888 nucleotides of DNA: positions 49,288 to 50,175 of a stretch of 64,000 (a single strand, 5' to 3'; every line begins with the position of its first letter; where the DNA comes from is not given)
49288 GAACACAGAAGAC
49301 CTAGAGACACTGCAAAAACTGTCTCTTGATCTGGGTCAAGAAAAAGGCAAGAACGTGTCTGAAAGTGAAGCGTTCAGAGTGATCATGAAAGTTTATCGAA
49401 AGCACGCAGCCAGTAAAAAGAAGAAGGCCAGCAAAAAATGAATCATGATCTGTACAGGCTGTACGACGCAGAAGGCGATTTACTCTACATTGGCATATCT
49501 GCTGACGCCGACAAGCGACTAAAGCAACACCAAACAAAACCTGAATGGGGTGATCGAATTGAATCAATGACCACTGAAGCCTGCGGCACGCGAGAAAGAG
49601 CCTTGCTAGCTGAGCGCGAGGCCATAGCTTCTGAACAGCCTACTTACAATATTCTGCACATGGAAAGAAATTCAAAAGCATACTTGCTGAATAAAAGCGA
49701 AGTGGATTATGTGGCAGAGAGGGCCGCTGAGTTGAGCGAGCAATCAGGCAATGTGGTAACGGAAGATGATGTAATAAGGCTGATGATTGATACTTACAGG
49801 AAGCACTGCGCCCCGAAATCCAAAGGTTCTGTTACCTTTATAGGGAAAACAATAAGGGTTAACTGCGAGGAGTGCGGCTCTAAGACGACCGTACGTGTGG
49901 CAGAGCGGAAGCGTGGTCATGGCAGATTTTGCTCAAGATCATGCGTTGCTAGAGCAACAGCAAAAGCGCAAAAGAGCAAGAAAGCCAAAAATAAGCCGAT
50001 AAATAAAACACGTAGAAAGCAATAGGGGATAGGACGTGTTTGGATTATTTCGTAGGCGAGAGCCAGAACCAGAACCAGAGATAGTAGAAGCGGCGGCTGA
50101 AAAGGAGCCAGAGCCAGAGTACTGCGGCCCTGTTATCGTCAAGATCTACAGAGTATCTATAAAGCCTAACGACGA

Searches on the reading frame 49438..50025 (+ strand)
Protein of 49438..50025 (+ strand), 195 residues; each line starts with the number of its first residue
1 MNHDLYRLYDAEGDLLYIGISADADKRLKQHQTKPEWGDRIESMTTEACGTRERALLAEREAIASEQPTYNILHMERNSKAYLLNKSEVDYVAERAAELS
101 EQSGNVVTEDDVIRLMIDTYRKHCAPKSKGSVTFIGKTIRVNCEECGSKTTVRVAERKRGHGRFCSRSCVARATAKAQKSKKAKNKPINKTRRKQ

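Call 8: search_protein_families(library=phrogs, proteins=[window:49438-50025:+], max_evalue=0.01)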
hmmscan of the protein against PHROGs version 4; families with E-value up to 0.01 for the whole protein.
window:49438-50025:+ (195 aa): 7 families
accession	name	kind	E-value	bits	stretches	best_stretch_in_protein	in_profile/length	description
phrog_3312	-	DNA, RNA and nucleotide metabolism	4.5e-19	70.1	1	1-109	4-111/175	endonuclease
phrog_16880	-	DNA, RNA and nucleotide metabolism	4.3e-15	57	1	2-78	6-82/162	endonuclease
phrog_17137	-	unknown function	7e-08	33.8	1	135-175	2-42/95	-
phrog_20332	-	unknown function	0.00018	22.5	1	139-192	4-57/139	-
phrog_22664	-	unknown function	0.00069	19.3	1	4-83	19-103/610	-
phrog_22491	-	unknown function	0.0018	19.5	1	137-175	66-105/113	-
phrog_21416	-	unknown function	0.0081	17.2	0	127-180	94-146/153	-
